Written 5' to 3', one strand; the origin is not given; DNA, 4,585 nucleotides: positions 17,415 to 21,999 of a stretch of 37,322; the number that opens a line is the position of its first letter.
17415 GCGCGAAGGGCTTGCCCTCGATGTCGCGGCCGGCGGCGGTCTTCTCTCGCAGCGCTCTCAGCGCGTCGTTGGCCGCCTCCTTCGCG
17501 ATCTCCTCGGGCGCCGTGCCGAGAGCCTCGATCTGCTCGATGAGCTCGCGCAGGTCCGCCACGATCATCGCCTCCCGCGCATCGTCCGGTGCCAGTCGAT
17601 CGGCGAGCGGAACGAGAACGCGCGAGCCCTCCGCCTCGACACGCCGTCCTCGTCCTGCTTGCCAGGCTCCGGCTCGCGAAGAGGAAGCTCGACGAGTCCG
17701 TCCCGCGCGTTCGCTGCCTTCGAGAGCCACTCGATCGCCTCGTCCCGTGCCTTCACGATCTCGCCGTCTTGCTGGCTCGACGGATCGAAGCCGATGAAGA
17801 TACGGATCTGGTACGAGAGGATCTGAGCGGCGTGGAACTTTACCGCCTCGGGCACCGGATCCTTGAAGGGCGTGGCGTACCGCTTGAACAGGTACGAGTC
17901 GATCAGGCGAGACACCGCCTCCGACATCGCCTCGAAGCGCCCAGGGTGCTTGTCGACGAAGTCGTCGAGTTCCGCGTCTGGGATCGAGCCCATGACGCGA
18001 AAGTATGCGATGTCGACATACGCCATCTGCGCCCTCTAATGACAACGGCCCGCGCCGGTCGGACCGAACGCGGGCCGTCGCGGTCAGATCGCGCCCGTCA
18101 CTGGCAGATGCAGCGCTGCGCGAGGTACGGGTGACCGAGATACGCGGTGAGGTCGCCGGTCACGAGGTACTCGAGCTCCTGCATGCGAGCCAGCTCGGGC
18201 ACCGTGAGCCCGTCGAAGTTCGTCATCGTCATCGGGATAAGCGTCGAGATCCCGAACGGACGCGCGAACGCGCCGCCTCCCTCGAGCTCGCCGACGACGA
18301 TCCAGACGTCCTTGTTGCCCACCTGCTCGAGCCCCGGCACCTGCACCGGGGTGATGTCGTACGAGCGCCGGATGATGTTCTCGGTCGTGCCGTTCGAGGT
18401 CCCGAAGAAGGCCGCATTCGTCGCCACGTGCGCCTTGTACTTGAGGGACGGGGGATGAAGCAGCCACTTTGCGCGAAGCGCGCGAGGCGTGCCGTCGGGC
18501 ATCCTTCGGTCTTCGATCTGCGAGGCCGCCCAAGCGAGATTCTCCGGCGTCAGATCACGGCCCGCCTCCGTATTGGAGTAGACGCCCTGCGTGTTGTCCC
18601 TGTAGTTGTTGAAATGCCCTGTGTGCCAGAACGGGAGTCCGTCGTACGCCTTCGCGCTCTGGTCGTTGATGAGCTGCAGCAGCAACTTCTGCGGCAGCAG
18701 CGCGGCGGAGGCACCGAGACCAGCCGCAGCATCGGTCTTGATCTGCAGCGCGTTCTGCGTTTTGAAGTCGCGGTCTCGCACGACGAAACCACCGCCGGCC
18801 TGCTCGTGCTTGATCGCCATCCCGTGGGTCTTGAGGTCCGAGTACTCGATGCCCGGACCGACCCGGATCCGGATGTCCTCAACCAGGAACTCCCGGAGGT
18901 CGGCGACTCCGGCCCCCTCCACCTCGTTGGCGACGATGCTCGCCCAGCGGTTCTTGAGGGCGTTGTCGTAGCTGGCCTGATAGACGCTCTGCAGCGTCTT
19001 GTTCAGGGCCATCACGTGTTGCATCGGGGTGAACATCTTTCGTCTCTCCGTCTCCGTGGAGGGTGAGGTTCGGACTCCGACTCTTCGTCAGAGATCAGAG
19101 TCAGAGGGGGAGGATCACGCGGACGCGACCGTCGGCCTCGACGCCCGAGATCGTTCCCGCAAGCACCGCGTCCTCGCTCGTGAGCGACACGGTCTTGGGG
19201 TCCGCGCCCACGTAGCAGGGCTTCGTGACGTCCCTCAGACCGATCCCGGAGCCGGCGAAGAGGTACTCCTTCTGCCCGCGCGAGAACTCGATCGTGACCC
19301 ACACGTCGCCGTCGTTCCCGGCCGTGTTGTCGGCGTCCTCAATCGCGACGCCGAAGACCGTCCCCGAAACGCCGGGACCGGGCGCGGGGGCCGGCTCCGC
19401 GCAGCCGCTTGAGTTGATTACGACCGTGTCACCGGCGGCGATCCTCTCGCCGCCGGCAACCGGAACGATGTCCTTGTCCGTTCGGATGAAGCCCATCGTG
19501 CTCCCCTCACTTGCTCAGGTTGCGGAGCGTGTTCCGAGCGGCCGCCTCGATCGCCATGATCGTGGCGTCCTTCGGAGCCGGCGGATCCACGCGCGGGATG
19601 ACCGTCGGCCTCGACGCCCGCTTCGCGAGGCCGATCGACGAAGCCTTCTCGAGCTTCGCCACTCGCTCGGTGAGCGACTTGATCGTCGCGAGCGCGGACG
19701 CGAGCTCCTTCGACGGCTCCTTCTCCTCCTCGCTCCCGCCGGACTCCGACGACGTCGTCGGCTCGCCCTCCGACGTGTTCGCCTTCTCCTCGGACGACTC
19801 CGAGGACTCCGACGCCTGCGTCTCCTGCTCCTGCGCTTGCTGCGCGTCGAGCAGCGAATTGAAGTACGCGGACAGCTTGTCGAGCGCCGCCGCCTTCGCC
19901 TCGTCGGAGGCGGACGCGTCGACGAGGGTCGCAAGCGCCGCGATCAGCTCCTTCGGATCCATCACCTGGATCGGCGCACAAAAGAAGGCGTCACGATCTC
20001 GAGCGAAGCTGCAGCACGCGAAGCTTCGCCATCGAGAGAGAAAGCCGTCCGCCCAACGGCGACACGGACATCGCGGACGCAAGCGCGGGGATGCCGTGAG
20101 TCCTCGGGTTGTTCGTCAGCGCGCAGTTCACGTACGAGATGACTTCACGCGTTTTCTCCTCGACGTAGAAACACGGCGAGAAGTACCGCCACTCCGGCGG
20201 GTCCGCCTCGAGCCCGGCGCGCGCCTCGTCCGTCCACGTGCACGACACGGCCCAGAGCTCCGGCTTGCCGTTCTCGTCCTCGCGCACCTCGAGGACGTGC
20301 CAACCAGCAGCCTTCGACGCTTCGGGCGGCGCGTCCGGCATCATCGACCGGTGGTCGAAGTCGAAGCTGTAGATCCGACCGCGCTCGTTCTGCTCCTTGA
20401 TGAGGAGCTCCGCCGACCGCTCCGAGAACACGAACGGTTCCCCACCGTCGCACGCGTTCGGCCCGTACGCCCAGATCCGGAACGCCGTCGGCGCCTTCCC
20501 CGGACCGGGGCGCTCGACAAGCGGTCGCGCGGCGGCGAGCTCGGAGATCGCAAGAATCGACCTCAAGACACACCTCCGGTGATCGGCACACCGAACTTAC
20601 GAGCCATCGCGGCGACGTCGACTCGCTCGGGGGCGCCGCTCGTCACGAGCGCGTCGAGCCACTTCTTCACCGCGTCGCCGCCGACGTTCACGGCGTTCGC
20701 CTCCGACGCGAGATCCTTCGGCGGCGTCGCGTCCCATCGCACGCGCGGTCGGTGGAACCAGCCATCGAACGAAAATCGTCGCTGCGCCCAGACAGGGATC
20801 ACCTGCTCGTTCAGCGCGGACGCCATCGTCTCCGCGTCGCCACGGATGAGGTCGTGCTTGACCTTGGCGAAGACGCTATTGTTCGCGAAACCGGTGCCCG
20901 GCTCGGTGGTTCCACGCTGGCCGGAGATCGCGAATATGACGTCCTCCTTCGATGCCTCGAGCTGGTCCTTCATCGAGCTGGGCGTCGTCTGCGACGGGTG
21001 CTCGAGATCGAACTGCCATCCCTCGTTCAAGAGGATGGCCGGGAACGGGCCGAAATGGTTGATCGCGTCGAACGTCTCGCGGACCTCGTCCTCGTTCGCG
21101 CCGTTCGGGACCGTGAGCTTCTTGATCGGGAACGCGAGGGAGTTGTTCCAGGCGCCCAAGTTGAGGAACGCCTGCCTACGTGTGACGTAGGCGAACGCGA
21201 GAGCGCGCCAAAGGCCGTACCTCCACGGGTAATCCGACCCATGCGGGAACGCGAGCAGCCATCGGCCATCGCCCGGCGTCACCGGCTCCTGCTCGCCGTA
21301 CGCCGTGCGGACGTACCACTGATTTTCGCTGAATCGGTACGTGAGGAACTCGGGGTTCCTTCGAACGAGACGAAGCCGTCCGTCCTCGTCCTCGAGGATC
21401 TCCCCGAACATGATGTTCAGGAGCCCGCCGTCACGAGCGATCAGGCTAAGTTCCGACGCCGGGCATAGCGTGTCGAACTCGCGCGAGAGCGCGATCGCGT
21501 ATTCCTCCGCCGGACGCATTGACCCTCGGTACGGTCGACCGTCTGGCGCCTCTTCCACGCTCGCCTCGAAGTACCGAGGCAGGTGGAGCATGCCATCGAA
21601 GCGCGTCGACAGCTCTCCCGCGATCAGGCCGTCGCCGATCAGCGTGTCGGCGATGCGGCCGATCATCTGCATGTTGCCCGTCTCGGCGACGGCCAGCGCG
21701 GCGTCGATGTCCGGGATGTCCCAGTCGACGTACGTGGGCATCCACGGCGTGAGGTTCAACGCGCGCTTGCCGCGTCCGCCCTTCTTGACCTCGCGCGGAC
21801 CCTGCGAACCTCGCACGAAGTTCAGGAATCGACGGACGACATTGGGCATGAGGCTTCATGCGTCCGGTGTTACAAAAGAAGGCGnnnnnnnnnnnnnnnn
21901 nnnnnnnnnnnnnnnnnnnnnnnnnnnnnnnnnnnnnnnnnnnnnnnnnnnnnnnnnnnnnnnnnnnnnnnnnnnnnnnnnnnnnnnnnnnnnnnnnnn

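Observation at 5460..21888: Invariant 17-nt motif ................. occurs five times, only at module boundaries of the late operon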

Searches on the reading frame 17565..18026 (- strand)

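Call 10: search_protein_families(library=phrogs, proteins=[window:17565-18026:-], max_evalue=0.001)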
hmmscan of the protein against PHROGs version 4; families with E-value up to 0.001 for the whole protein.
window:17565-18026:- (153 aa): 1 family
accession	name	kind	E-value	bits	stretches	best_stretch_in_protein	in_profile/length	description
phrog_195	-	connector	6.7e-05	23.2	1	38-140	203-299/386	head-tail adaptor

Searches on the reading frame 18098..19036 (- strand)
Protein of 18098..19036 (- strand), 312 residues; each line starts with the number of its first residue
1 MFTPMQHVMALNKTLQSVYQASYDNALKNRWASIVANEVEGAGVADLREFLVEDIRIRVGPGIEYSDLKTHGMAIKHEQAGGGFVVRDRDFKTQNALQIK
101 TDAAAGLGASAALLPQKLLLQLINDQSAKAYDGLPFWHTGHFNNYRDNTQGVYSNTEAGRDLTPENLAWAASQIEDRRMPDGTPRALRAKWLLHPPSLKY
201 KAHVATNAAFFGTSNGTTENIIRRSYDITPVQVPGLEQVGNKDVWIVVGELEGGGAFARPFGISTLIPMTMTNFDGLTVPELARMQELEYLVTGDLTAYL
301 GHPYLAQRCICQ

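Call 10: search_protein_families(library=phrogs, proteins=[window:18098-19036:-], max_evalue=0.001)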
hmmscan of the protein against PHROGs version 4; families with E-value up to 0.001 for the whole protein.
window:18098-19036:- (312 aa): 1 family
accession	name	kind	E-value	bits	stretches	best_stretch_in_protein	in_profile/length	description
phrog_371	-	head and packaging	2.6e-11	44.3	1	64-157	64-158/303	major head protein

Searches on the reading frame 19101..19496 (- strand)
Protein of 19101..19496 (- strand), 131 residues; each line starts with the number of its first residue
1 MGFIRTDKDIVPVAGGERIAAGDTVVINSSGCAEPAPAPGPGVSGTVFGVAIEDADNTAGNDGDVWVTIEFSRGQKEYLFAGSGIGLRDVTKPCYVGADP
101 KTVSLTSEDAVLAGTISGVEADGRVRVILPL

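Call 10: search_protein_families(library=phrogs, proteins=[window:19101-19496:-], max_evalue=0.001)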
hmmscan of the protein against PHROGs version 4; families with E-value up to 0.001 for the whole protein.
window:19101-19496:- (131 aa): 2 families
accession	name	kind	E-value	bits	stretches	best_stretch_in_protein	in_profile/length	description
phrog_1731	-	head and packaging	2.2e-20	74.1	1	11-124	20-130/135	virion structural protein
phrog_673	-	head and packaging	0.00034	21.6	1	8-64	74-125/260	head scaffolding protein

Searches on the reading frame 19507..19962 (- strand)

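Call 60: search_protein_families(library=phrogs, proteins=[window:19507-19962:-], max_evalue=0.01)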
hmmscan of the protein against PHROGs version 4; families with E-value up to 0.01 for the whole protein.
window:19507-19962:- (151 aa): 2 families
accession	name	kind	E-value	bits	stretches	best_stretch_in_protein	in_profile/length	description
phrog_3778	-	head and packaging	0.004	17.1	1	17-107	358-444/593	head maturation protease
phrog_5824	-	unknown function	0.0048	17.6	1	36-106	58-128/228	-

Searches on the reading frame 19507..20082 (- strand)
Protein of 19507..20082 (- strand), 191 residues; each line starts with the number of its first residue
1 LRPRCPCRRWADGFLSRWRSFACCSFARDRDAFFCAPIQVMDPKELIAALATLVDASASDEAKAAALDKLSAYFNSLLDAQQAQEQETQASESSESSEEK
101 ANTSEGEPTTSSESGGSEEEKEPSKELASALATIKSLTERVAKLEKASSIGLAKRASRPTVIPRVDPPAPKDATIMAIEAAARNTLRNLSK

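Call 10: search_protein_families(library=phrogs, proteins=[window:19507-20082:-], max_evalue=0.001)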
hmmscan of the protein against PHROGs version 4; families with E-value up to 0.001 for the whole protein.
window:19507-20082:- (191 aa): 1 family
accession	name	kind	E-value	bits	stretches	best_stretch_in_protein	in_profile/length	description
phrog_3778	-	head and packaging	0.00086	19.3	0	56-147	357-444/593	head maturation protease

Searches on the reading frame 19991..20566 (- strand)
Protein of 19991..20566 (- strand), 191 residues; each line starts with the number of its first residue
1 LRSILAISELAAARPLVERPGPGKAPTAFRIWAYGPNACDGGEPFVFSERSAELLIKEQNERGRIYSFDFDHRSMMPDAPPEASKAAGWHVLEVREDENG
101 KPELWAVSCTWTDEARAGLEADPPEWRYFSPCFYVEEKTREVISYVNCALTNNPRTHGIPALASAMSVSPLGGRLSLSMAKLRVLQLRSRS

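Call 10: search_protein_families(library=phrogs, proteins=[window:19991-20566:-], max_evalue=0.001)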
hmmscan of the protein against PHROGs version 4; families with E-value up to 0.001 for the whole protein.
window:19991-20566:- (191 aa): 1 family
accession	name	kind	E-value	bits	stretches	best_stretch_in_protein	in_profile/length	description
phrog_328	-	head and packaging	1.1e-19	72.2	1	38-167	35-161/339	head maturation protease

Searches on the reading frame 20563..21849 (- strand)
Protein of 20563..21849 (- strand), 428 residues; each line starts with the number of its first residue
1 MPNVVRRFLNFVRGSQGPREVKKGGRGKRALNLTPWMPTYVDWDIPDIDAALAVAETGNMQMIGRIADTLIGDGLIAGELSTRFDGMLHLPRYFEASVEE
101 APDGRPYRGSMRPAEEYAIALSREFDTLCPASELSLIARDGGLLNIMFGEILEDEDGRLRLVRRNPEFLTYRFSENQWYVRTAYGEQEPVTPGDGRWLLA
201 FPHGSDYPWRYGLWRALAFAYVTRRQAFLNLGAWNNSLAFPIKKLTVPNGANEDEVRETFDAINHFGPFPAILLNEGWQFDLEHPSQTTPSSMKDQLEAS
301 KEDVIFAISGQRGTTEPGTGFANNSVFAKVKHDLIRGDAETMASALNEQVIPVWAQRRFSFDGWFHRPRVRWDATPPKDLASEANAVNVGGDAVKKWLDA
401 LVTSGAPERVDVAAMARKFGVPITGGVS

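Call 10: search_protein_families(library=phrogs, proteins=[window:20563-21849:-], max_evalue=0.001)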
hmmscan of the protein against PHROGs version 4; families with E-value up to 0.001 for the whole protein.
window:20563-21849:- (428 aa): 3 families
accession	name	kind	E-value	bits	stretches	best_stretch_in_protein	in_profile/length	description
phrog_10231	-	unknown function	1.9e-08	35.1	1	276-387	4-112/256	-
phrog_113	-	head and packaging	6.8e-07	28.8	1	202-388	203-391/1272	portal protein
phrog_35074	-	unknown function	2e-05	23.7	1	208-359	165-317/890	-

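Call 12: find_homologous_proteins(query=window:20563-21849:-)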
Query window:20563-21849:- (428 aa): 33 proteins with E <= 0.001 among 8000 candidates.
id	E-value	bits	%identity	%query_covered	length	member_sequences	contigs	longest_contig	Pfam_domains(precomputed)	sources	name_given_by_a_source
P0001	4.2e-294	993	100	100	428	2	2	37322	PF06074.19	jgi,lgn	jgi:hypothetical protein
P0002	1.6e-209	714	71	99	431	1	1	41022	PF06074.19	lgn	-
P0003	2.2e-202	691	70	99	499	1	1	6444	PF06074.19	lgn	-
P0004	5.8e-201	686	70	100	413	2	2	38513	PF06074.19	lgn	-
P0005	1.1e-199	682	69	99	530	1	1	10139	PF06074.19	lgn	-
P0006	1.9e-196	671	68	98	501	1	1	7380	PF06074.19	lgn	-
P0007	6.5e-194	663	68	99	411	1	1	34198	PF06074.19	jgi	-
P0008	1.9e-193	661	68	98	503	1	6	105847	PF06074.19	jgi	jgi:hypothetical protein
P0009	6.5e-192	656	67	99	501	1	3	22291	PF06074.19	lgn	-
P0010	1.9e-188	645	68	99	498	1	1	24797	PF06074.19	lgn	-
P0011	2.9e-183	628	65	99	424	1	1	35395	PF06074.19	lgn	-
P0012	3.0e-180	618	68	91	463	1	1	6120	PF06074.19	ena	-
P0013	7.4e-179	613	68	91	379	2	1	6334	PF06074.19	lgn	-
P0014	1.7e-177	609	68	91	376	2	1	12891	PF06074.19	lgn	-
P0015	2.7e-176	605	68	90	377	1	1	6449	PF06074.19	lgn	-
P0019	7.4e-171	587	65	92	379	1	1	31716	PF06074.19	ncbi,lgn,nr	ncbi:MAG: uncharacterized protein JWP97_5757 [Labilithrix sp.]|nr:uncharacterized protein [Labilithr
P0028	6.6e-73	264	36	98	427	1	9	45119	PF06074.19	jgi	jgi:hypothetical protein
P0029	8.1e-64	234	35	89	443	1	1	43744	PF06074.19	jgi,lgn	jgi:hypothetical protein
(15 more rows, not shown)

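Call 13: find_encoding_contigs(protein=P0002, flank=10000, max_places=2)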
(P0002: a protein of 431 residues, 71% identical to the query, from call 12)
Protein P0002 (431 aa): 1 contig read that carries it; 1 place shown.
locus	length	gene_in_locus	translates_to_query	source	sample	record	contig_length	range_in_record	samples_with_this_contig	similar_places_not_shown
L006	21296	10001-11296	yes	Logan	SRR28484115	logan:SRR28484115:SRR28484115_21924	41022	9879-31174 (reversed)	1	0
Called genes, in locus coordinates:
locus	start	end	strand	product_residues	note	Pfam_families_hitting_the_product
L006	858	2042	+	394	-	PF13392:HNH_3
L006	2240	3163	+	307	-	-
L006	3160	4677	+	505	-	PF00270:DEAD, PF04851:ResIII, PF18766:SWI2_SNF2, PF00271:Helicase_C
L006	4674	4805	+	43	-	-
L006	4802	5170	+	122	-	-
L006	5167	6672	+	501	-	PF08706:D5_N, PF19263:DUF5906, PF03288:Pox_D5 (weak)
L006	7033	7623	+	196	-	-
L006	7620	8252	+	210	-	-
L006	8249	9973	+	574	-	-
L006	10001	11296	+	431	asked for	PF06074:Portal_Mu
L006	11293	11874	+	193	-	PF10123:Mu-like_Pro_N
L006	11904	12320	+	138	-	-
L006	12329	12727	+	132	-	-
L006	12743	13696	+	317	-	PF10124:Mu-like_gpT (weak)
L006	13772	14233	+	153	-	PF07030:Phage_Mu_Gp36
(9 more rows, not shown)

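Call 14: find_encoding_contigs(protein=P0004, flank=10000, max_places=2)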
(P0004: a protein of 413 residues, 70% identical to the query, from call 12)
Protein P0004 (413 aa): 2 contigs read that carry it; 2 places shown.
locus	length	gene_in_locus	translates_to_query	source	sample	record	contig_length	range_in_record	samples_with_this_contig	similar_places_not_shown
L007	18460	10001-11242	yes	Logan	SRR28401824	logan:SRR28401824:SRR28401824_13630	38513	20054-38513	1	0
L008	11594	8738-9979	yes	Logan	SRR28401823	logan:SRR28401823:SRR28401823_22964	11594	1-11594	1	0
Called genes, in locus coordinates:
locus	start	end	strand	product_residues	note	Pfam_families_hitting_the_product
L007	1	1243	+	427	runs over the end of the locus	PF13489:Methyltransf_23 (weak), PF19587:DUF6094 (weak), PF13649:Methyltransf_25 (weak), PF13392:HNH_3 (weak)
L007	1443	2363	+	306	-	-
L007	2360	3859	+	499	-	PF00270:DEAD, PF04851:ResIII, PF18766:SWI2_SNF2, PF00271:Helicase_C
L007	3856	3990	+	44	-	-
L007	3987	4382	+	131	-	-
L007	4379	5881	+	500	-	PF08706:D5_N, PF19263:DUF5906, PF03288:Pox_D5 (weak)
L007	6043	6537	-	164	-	PF24297:DUF7481 (weak)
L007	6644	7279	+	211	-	-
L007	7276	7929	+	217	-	-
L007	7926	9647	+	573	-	-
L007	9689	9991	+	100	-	-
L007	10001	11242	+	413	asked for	PF06074:Portal_Mu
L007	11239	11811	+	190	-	PF10123:Mu-like_Pro_N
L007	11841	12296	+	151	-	-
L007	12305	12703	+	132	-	-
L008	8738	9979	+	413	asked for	PF06074:Portal_Mu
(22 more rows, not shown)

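Call 15: find_encoding_contigs(protein=P0019, flank=10000, max_places=2)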
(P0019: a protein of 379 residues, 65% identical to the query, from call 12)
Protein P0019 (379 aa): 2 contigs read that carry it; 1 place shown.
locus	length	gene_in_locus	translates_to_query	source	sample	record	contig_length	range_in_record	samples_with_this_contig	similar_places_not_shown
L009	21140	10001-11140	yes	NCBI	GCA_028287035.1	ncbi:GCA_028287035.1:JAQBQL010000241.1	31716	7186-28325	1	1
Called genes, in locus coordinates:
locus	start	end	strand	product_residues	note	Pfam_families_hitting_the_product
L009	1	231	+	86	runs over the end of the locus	PF15943:YdaS_toxin (weak), PF01381:HTH_3 (weak)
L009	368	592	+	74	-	-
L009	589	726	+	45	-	-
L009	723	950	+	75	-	-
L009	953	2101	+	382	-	PF08241:Methyltransf_11 (weak), PF13649:Methyltransf_25 (weak), PF13392:HNH_3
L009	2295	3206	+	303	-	-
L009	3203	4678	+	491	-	PF00270:DEAD, PF04851:ResIII, PF18766:SWI2_SNF2, PF00271:Helicase_C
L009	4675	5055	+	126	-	-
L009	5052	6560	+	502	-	PF08706:D5_N, PF19263:DUF5906, PF03288:Pox_D5 (weak)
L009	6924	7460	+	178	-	PF13560:HTH_31 (weak), PF01381:HTH_3 (weak)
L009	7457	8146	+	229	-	-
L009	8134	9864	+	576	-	-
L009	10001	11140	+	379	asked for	PF06074:Portal_Mu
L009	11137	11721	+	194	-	PF10123:Mu-like_Pro_N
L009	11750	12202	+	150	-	-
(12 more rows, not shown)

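Call 20: find_related_loci(query=window:20563-21849:-, collection=viral_contigs, flank=10000)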
Query window:20563-21849:- (428 aa) in viral_contigs; peptide patterns used: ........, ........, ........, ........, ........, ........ (x = any residue, [..] = any of these).
4 stretches matched a pattern; 1 encode a relative of the query (tblastn E <= 1e-3); 1 distinct loci.
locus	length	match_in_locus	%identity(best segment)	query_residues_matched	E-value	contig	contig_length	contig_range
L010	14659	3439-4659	68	1-425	0e+0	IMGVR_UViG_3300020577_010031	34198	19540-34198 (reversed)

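Call 40: find_related_loci(query=P0028, collection=viral_contigs, flank=10000)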
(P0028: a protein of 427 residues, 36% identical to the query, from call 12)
Query P0028 (427 aa) in viral_contigs; peptide patterns used: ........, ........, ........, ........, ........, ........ (x = any residue, [..] = any of these).
69 stretches matched a pattern; 64 encode a relative of the query (tblastn E <= 1e-3); 64 distinct loci.
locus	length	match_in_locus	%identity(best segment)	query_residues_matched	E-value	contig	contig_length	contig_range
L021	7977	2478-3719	66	4-419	0e+0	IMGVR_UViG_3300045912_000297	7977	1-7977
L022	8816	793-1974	52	19-405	3e-134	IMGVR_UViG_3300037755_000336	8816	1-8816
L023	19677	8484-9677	52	19-405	1e-131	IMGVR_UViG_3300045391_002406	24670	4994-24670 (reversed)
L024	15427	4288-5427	54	33-405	1e-129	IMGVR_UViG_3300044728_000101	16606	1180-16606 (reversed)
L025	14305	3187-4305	53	42-406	3e-128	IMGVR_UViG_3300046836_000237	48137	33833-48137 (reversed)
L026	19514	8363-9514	52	26-406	2e-128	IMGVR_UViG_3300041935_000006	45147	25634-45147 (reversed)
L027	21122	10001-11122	52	40-406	2e-128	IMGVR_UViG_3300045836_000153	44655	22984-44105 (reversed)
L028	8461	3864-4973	53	43-406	3e-127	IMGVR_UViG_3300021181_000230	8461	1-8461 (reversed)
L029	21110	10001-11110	53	43-406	3e-127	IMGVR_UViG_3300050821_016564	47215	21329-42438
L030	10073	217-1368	50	30-406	6e-127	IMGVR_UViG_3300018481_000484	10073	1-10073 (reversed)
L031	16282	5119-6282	52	30-405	1e-126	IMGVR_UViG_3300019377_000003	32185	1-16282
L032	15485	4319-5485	52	28-405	8e-127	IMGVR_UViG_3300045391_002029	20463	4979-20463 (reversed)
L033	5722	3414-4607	49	19-405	5e-127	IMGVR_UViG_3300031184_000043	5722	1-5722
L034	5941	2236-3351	53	42-405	2e-126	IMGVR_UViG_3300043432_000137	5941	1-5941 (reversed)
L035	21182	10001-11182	51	33-423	3e-126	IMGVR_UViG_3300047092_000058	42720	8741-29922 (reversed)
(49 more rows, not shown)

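Call 41: find_related_loci(query=P0029, collection=viral_contigs, flank=10000)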
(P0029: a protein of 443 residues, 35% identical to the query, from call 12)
Query P0029 (443 aa) in viral_contigs; peptide patterns used: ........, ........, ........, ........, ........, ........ (x = any residue, [..] = any of these).
81 stretches matched a pattern; 81 encode a relative of the query (tblastn E <= 1e-3); the best 80 are kept; 80 distinct loci.
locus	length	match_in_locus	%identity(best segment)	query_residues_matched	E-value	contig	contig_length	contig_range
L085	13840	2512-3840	100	1-443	0e+0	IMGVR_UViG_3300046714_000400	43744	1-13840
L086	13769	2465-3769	72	5-443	0e+0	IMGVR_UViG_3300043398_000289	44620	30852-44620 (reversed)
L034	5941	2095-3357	72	4-423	0e+0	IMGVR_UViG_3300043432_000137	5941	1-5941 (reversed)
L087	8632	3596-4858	73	4-423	0e+0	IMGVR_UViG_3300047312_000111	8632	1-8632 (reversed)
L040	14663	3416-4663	71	10-421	0e+0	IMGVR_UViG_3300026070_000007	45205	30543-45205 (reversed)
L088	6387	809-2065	70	7-431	0e+0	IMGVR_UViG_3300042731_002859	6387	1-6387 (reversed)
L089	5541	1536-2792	69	4-421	0e+0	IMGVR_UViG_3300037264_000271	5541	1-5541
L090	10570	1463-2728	69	1-421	0e+0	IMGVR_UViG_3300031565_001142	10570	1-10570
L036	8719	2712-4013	66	4-437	0e+0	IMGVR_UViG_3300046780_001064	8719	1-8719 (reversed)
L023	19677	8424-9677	70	7-421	0e+0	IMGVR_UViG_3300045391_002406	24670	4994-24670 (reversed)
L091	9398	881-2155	70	7-435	0e+0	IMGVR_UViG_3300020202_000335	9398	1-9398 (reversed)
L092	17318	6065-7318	69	1-419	0e+0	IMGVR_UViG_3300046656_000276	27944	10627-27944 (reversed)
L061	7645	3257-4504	67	10-422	0e+0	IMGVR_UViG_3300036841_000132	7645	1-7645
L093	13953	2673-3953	66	1-431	0e+0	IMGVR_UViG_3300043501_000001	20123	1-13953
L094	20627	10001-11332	64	1-443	0e+0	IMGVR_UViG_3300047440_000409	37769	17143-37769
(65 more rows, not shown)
